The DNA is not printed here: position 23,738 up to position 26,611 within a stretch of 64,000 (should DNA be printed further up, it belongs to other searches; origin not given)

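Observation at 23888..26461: Orphan 857-aa protein with a degenerate Mre11/SbcD-like metallophosphoesterase core and ~500 aa of unrecognisable N-terminal sequence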

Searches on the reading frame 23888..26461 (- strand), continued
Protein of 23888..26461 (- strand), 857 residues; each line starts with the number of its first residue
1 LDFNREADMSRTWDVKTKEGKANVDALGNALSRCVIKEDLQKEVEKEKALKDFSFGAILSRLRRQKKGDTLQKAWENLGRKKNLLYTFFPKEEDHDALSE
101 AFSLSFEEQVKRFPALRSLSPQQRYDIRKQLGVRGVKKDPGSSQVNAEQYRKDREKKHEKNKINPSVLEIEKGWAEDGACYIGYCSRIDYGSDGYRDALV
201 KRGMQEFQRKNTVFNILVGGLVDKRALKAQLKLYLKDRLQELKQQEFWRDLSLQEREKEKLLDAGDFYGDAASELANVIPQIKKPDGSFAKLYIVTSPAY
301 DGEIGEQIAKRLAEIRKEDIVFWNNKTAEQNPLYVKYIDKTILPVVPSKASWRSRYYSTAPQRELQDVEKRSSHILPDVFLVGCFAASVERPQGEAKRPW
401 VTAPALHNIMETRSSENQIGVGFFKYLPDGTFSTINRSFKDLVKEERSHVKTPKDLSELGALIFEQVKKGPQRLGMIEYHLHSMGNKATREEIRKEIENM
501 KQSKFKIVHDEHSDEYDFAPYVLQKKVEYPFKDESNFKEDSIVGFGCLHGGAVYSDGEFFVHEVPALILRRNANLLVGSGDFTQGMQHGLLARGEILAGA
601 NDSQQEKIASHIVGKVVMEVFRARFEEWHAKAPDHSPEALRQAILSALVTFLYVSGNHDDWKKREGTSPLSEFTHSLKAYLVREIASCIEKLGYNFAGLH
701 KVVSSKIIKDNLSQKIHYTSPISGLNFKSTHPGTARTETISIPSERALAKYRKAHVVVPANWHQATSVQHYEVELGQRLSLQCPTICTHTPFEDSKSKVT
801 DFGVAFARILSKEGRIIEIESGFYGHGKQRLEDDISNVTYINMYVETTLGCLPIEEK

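Call 24: fold_search(model_id=the predicted structure, library=pdb)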
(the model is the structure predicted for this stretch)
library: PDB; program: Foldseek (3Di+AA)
matches with E <= 10: 760; with E <= 0.001: 25
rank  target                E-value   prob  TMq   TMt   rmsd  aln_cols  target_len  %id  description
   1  9f29_A                1.3e-05  1.00  0.20  0.36   6.8       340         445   10  Pyrococcus abyssi PolD in complex with Rpa2 winged-helix domain class 1 (composite map) (released 2024-12-04)
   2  9f2a_A                2.4e-05  1.00  0.20  0.36   6.7       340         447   10  Pyrococcus abyssi PolD in complex with Rpa2 winged-helix domain class 2 (composite map) (released 2024-12-04)
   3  6hms_A                3.0e-05  1.00  0.18  0.36  15.7       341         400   11  Cryo-EM map of DNA polymerase D from Pyrococcus abyssi in complex with DNA (released 2019-01-30)
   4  6t8h_A                3.3e-05  1.00  0.18  0.35  16.1       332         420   10  Cryo-EM structure of the DNA-bound PolD-PCNA processive complex from P. abyssi (released 2020-03-04)
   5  8ppt_A                4.6e-05  1.00  0.19  0.35   6.9       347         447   12  Pyrococcus abyssi DNA polymerase D (PolD) in its editing mode bound to a primer/template substrate containing a mismat (released 2023-12-20)
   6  9ekb_B                5.7e-05  1.00  0.18  0.32   7.4       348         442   10  Cryo-EM structure of apo-form human DNA polymerase delta (released 2025-02-05)
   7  6hmf_A                1.5e-04  1.00  0.18  0.32  14.8       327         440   10  D-family DNA polymerase - DP1 subunit (3'-5' proof-reading exonuclease) H451 proof-reading deficient variant (released 2019-01-30)
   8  5ihe_A                1.6e-04  1.00  0.18  0.33  15.7       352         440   10  D-family DNA polymerase - DP1 subunit (3'-5' proof-reading exonuclease) (released 2016-08-31)
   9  4lu9_D                2.2e-04  1.00  0.16  0.36  13.6       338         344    9  Crystal structure of E.coli SbcD at 2.5 angstrom resolution (released 2014-08-27)
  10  3tgh                  2.3e-04  0.95  0.13  0.30  19.8       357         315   15  GAP50 the anchor in the inner membrane complex of Plasmodium (released 2012-03-07)
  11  4lty_C                3.9e-04  1.00  0.16  0.37  13.7       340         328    9  Crystal Structure of E.coli SbcD at 1.8 A Resolution (released 2014-02-26)
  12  1hp1                  3.9e-04  0.99  0.17  0.26  13.4       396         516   12  5'-NUCLEOTIDASE (OPEN FORM) COMPLEX WITH ATP (released 2002-03-20)
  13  4y97_C                4.2e-04  1.00  0.18  0.32  10.1       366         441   10  Crystal Structure of human Pol alpha B-subunit in complex with C-terminal domain of catalytic subunit (released 2015-04-15)
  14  4y97_E                4.4e-04  1.00  0.18  0.31   8.4       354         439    9  Crystal Structure of human Pol alpha B-subunit in complex with C-terminal domain of catalytic subunit (released 2015-04-15)
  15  4y97_G                4.7e-04  1.00  0.18  0.32  10.2       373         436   10  Crystal Structure of human Pol alpha B-subunit in complex with C-terminal domain of catalytic subunit (released 2015-04-15)
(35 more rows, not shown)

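Call 33: find_related_loci(query=A3, collection=genome_contigs, flank=10000)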
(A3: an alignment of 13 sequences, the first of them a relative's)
Query A3 (690 aa) in genome_contigs; peptide patterns used: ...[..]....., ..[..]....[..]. (x = any residue, [..] = any of these).
29 stretches matched a pattern; 27 encode a relative of the query (tblastn E <= 1e-3); 27 distinct loci.
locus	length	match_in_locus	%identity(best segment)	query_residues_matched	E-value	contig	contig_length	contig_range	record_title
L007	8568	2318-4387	100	1-690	0e+0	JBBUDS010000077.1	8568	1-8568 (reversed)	MAG: Patescibacteria group bacterium isolate H41-bin092_1 H41_bin092_1_000000000077, whole genome shotgun sequence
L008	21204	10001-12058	82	3-689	0e+0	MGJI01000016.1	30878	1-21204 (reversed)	MAG: Candidatus Yanofskybacteria bacterium RIFCSPHIGHO2_01_FULL_44_17 rifcsphigho2_01_scaffold_2547, whole genome shotgu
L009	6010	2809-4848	70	1-689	0e+0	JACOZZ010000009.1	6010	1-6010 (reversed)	MAG: Candidatus Yanofskybacteria bacterium isolate NC_groundwater_218_Ag_S-0.1um_43_10 S4_GD2017_2_S1_scaffold_9655, who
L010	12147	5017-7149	58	1-684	0e+0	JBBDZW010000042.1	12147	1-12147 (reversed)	MAG: Candidatus Paceibacterota bacterium isolate LejiaD_43_13 Lejia_D_8097_length_12147_cov_7, whole genome shotgun sequ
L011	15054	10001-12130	57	1-684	0e+0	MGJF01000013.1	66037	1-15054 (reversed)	MAG: Candidatus Yanofskybacteria bacterium RIFCSPHIGHO2_01_FULL_43_32 rifcsphigho2_01_scaffold_580, whole genome shotgun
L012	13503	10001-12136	56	1-685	0e+0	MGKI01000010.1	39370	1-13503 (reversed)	MAG: Candidatus Yanofskybacteria bacterium RIFCSPLOWO2_01_FULL_42_49 rifcsplowo2_01_scaffold_5210, whole genome shotgun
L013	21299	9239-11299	59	1-676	0e+0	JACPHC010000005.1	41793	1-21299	MAG: Parcubacteria group bacterium isolate NC_groundwater_404_Ag_B-0.1um_40_17 GD18-4_B1_scaffold_725914, whole genome s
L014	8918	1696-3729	58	1-685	0e+0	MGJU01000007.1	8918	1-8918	MAG: Candidatus Yanofskybacteria bacterium RIFCSPHIGHO2_02_FULL_43_17 rifcsphigho2_02_scaffold_17623, whole genome shotg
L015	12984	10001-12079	58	4-685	0e+0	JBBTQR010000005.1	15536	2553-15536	MAG: Patescibacteria group bacterium isolate H41-bin256_1 H41_bin256_1_000000000005, whole genome shotgun sequence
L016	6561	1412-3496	55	4-685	0e+0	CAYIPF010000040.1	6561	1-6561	MAG TPA_asm: uncultured Candidatus Saccharibacteria bacterium isolate ERP119705_co25_9 genome assembly, contig: NODE_136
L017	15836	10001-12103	55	1-685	0e+0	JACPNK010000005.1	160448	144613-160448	MAG: Candidatus Yanofskybacteria bacterium isolate NC_groundwater_573_Ag_S-0.1um_42_50 S35_SO-1_scaffold_61660, whole ge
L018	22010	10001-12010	55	8-687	0e+0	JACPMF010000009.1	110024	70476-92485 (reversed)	MAG: Candidatus Sungiibacteriota bacterium isolate NC_groundwater_542_Ag_S-0.1um_47_13 S35_SO-1_scaffold_194183, whole g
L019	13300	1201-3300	52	1-684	0e+0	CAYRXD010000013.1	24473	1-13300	MAG TPA_asm: uncultured Candidatus Saccharibacteria bacterium isolate binchicken_co125_168 genome assembly, contig: NODE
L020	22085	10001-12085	41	2-657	6e-155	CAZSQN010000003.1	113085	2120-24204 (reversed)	MAG TPA_asm: uncultured Gammaproteobacteria bacterium isolate binchicken_co125_790 genome assembly, contig: NODE_364_len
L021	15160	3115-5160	40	4-657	2e-152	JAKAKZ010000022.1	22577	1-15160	MAG: bacterium isolate WY5.bin104 NODE_3531_length_22577_cov_1.874254, whole genome shotgun sequence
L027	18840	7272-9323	54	5-688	0e+0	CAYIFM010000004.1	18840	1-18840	MAG TPA_asm: uncultured Candidatus Saccharibacteria bacterium isolate ERP119705_co18_8 genome assembly, contig: NODE_352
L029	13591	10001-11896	36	4-657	1e-124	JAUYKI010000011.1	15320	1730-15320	MAG: bacterium isolate C24_metabat.bin.189 C24_k141_929169, whole genome shotgun sequence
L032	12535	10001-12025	54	3-677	0e+0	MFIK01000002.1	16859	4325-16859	MAG: Candidatus Giovannonibacteria bacterium RIFCSPLOWO2_02_FULL_43_54 rifcsplowo2_02_scaffold_11143, whole genome shotg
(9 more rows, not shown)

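Call 36: search_protein_families(library=pfam, proteins=[L018:12055-13833:+, L032:1205-3883:+, L027:3299-3958:+, L029:5130-5915:+, L012:6673-7140:+, L012:7285-7923:+, L018:14890-15873:+, L008:13568-21204:+], max_evalue=0.001)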
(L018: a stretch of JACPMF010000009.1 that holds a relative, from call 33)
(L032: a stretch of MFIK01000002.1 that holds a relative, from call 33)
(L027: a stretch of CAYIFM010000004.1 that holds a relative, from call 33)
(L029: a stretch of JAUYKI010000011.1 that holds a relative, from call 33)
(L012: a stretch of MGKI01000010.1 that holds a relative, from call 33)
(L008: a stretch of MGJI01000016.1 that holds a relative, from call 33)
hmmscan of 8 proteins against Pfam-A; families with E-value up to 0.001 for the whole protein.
L018:12055-13833:+ (592 aa): 8 families
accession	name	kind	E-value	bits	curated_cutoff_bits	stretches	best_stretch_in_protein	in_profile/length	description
PF02618.21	YceG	-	2.5e-79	267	32.4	1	285-588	1-274/275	YceG-like family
PF01135.25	PCMT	-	2.3e-49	168.5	20.3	1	19-222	4-209/210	Protein-L-isoaspartate(D-aspartate) O-methyltransferase (PCMT)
PF13649.12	Methyltransf_25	-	7.7e-09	36.6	27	1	92-175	1-85/97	Methyltransferase domain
PF13847.12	Methyltransf_31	-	1.1e-07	32.1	27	1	89-168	4-84/145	Methyltransferase domain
PF08241.18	Methyltransf_11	-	7.7e-06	26.9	21.2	1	93-167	1-69/95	Methyltransferase domain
PF01209.24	Ubie_methyltran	-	0.00011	22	20.1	1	79-187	38-150/233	ubiE/COQ5 methyltransferase family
PF05175.20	MTS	-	0.00016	21.8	23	1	78-163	21-103/170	Methyltransferase small domain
PF01189.24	Methyltr_RsmB-F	-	0.00084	19.5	27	0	83-166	3-87/199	16S rRNA methyltransferase RsmB/F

L032:1205-3883:+ (892 aa): 21 families
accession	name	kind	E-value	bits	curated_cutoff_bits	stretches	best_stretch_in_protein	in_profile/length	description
PF07724.20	AAA_2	-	7.9e-68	228.1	27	1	602-778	1-166/166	AAA domain (Cdc48 subfamily)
PF17871.7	AAA_lid_9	-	9.1e-36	122.4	22.8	1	345-447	1-103/104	AAA lid domain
PF10431.15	ClpB_D2-small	-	1.1e-26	93.1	21.9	1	784-864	1-81/81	C-terminal, D2-small domain, of ClpB protein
PF00004.35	AAA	-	5.1e-22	79.1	21.2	2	206-319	2-110/131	ATPase family associated with various cellular activities (AAA)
PF07728.20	AAA_5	-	9.9e-17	61.7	22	1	607-727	2-124/139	AAA domain (dynein-related subfamily)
PF02861.25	Clp_N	-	7.5e-16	58.5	20.7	2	18-61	1-44/53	Clp amino terminal domain, pathogenicity island component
PF13191.12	AAA_16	-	7.1e-11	43.3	32.6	1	183-229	2-51/167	AAA ATPase domain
PF13401.12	AAA_22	-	8.6e-11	42.7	27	0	200-288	3-97/130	AAA domain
PF00158.32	Sigma54_activat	-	1.4e-10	41.6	20.2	1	606-711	24-128/168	Sigma-54 interaction domain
PF01637.24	ATPase_2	-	5.1e-07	30.2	33.2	0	185-290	3-126/225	ATPase domain predominantly from Archaea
PF05621.17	TniB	-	6.8e-07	29.3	22.4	1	195-342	28-185/189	Bacterial TniB protein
PF20720.3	nSTAND3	-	1e-06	29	27.2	0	191-228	8-43/155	Novel STAND NTPase 3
PF01695.23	IstB_IS21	-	1.5e-06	28.3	24.1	0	607-625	95-113/238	IstB-like ATP binding protein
PF13173.12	AAA_14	-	3.5e-06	27.5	27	0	206-288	6-76/129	AAA domain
PF04851.21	ResIII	-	6.4e-05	23.4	22.5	0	579-641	8-63/164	Type III restriction enzyme, res subunit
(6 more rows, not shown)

L027:3299-3958:+ (219 aa): 1 family
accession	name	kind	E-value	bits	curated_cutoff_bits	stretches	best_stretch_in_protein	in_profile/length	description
PF20803.2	PaaX_M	-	7.6e-21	74.5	24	1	130-202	2-74/83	PaaX protein central Cas2-like domain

L029:5130-5915:+ (261 aa): 1 family
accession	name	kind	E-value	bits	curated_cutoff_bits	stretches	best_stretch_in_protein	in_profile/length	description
PF00318.25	Ribosomal_S2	-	1.1e-65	221.4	26.1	1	34-248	3-215/216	Ribosomal protein S2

L012:6673-7140:+ (155 aa): 1 family
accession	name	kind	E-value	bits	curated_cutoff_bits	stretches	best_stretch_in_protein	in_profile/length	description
PF00889.24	EF_TS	-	5.8e-21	75.5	27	1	77-154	1-76/204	Elongation factor TS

L012:7285-7923:+ (212 aa): 6 families
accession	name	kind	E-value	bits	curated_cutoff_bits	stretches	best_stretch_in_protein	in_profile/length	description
PF07719.23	TPR_2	-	7.4e-06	26.1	27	1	160-191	3-34/34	Tetratricopeptide repeat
PF00515.34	TPR_1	-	1.9e-05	24.7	27.8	1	163-191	6-34/34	Tetratricopeptide repeat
PF13181.12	TPR_8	-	2.2e-05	24.7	25.7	1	160-191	3-34/34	Tetratricopeptide repeat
PF13431.12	TPR_17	-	0.00052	20.5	24.4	0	151-178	6-33/34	Tetratricopeptide repeat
PF13414.12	TPR_11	-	0.00072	19.6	26.8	0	165-205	1-41/42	TPR repeat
PF13432.12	TPR_16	-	0.00095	20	32.7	0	163-203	2-43/65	Tetratricopeptide repeat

L018:14890-15873:+ (327 aa): 2 families
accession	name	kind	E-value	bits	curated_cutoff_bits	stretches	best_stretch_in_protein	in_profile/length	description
PF03462.23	PCRF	-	2.7e-41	141.9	24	1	1-183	12-194/194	PCRF domain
PF00472.26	RF-1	-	2.4e-37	127.9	35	1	194-301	4-116/116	RF-1 domain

L008:13568-21204:+ (2545 aa): 0 families

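Call 40: search_protein_families(library=padloc, proteins=[window:23888-26461:-], max_evalue=10)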
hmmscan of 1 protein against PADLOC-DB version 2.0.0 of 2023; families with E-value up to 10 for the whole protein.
window:23888-26461:- (857 aa): 0 families

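Call 41: search_protein_families(library=phrogs, proteins=[window:23888-26461:-], max_evalue=10)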
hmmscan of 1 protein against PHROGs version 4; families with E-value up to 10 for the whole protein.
window:23888-26461:- (857 aa): 3 families
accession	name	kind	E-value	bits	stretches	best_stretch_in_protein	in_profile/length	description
phrog_7339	-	DNA, RNA and nucleotide metabolism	0.044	14.1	1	652-712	111-177/263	DNA repair exonuclease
phrog_31314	-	unknown function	0.056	14.6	1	461-522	19-75/83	-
phrog_1649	-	other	0.14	11.7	1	648-665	93-110/308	metallo-phosphoesterase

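Call 49: search_protein_families(library=pfam, proteins=[P0165, P0140, P0036, P0073, P0049, P0057, P0071, P0111, P0091, P0003], max_evalue=0.1)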
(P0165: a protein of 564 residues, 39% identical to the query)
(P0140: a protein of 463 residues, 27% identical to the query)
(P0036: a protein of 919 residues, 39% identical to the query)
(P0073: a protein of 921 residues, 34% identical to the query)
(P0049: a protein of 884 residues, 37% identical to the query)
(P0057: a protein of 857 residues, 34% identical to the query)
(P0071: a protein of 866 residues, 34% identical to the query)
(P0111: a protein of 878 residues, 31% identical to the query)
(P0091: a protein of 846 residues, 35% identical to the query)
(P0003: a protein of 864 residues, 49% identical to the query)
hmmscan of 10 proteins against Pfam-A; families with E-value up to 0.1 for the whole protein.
P0165 (564 aa): 2 families
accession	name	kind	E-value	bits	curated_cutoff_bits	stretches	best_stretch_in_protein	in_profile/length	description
PF05043.19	Mga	-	0.025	15.6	21.1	1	166-204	20-59/87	Mga helix-turn-helix domain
PF21476.4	PF0610-like_N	-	0.08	13.6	33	0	166-201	5-40/50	PF0610-like, N-terminal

P0140 (463 aa): 0 families

P0036 (919 aa): 2 families
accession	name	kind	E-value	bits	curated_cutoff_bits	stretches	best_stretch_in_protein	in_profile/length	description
PF21796.3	Cac1_C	-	0.0056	17.2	24.3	0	107-123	18-34/55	Chromatin assembly factor 1 subunit Cac1, C-terminal domain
PF22979.2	HTH_69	-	0.035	14.4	27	0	149-199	3-51/69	Winged helix-turn-helix domain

P0073 (921 aa): 1 family
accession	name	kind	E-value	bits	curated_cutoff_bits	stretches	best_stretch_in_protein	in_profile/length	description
PF00149.33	Metallophos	-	0.071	14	21.5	0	609-754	3-113/191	Calcineurin-like phosphoesterase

P0049 (884 aa): 0 families

P0057 (857 aa): 2 families
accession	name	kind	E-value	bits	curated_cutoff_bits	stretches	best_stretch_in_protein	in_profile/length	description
PF00149.33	Metallophos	-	0.0073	17.2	21.5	0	554-677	7-82/191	Calcineurin-like phosphoesterase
PF09385.16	HisK_N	-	0.093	13.1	24.4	0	420-471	4-55/129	Histidine kinase N terminal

P0071 (866 aa): 2 families
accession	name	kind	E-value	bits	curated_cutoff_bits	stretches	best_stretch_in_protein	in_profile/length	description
PF00249.37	Myb_DNA-binding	-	0.0018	18.8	24.4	1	15-39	15-38/46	Myb-like DNA-binding domain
PF01022.26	HTH_5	-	0.049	13.9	22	0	472-509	5-41/47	Bacterial regulatory protein, arsR family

P0111 (878 aa): 1 family
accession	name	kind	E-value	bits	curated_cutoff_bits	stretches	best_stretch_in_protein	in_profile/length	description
PF00149.33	Metallophos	-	0.055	14.3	21.5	0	569-697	4-81/191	Calcineurin-like phosphoesterase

P0091 (846 aa): 3 families
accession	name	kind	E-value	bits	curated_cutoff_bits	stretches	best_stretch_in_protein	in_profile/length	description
PF12840.13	HTH_20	-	0.012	16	27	1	437-478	2-44/51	Helix-turn-helix domain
PF01022.26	HTH_5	-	0.018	15.3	22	0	440-477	3-40/47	Bacterial regulatory protein, arsR family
PF13565.12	HTH_32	-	0.037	15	33.7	0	75-109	20-56/73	Homeodomain-like domain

P0003 (864 aa): 1 family
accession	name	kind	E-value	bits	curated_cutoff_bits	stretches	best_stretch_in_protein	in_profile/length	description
PF00149.33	Metallophos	-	0.044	14.7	21.5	0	552-677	3-82/191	Calcineurin-like phosphoesterase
